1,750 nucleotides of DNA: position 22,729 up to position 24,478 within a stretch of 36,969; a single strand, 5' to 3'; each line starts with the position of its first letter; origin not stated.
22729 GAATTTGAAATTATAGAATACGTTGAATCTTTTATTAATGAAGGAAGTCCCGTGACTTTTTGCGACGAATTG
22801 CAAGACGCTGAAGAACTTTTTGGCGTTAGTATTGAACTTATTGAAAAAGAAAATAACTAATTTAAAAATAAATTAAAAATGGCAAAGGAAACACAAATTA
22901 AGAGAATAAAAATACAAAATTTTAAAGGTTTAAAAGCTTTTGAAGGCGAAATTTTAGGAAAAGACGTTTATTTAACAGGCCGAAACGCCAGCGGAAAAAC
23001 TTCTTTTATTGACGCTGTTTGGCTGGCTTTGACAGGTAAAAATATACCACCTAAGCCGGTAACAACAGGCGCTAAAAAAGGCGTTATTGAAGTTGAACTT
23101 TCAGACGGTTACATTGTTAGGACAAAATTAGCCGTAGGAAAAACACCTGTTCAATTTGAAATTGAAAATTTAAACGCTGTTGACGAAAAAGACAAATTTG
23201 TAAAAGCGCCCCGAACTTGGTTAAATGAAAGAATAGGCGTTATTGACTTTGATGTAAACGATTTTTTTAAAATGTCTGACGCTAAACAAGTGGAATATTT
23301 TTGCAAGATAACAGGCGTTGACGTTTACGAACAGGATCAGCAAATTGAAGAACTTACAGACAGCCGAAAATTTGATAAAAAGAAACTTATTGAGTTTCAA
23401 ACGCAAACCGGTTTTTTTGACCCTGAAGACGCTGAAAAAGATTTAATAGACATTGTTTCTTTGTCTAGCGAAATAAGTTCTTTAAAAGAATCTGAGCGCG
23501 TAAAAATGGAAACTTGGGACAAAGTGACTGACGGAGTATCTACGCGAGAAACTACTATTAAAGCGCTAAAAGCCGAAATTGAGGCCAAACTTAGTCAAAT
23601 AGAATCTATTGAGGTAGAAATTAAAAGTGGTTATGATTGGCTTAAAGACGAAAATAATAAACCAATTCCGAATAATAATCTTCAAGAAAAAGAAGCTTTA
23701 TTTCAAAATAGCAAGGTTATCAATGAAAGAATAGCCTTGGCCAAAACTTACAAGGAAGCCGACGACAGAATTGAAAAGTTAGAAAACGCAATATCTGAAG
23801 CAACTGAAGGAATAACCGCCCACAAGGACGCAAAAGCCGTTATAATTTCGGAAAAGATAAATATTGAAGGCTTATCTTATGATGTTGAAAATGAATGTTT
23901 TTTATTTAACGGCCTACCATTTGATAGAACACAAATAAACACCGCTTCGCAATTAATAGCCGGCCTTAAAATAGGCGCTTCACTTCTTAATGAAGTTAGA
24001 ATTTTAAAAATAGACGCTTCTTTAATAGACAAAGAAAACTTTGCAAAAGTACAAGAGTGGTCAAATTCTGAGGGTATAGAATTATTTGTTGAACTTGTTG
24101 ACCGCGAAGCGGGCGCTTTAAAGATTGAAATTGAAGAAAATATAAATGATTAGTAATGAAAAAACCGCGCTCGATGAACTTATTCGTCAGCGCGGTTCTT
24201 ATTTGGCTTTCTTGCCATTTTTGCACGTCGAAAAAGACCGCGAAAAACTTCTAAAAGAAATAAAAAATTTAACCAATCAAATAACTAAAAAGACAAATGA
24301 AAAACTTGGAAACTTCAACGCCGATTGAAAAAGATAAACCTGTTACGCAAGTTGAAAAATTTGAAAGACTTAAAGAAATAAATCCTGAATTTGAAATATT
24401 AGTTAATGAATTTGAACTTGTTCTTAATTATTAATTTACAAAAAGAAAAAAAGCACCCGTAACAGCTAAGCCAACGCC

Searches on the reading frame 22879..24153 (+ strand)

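Call 60: search_protein_families(library=pfam, proteins=[window:22879-24153:+], max_evalue=0.01)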
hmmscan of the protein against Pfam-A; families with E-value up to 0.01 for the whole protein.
window:22879-24153:+ (424 aa): 6 families
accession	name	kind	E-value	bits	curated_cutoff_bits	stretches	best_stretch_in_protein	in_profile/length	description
PF13476.12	AAA_23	-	4e-09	37.8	27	1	9-310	1-198/201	AAA domain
PF13175.12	AAA_15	-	3.3e-07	30.7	32.1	1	7-333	3-281/374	AAA ATPase domain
PF02463.25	SMC_N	-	1.6e-05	24.8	40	1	7-49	2-46/220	RecF/RecN/SMC N terminal domain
PF13555.12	AAA_29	-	5.3e-05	23.3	27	1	9-55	3-50/61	P-loop containing region of AAA domain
PF13304.12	AAA_21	-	0.00035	21.2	27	1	32-91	4-83/304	AAA domain, putative AbiEii toxin, Type IV TA system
PF09969.14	DUF2203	-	0.0036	18.4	24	0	179-255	2-83/122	Uncharacterized conserved protein (DUF2203)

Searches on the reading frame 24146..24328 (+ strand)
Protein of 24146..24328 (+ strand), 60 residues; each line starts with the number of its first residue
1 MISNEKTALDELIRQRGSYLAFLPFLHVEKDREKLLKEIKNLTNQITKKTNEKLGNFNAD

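Call 60: search_protein_families(library=pfam, proteins=[window:24146-24328:+], max_evalue=0.01)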
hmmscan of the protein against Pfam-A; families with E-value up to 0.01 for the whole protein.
window:24146-24328:+ (60 aa): 1 family
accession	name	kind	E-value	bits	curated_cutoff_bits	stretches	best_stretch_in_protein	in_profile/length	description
PF09304.16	Cortex-I_coil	-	0.0091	16.6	60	1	3-55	26-80/107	Cortexillin coiled-coil region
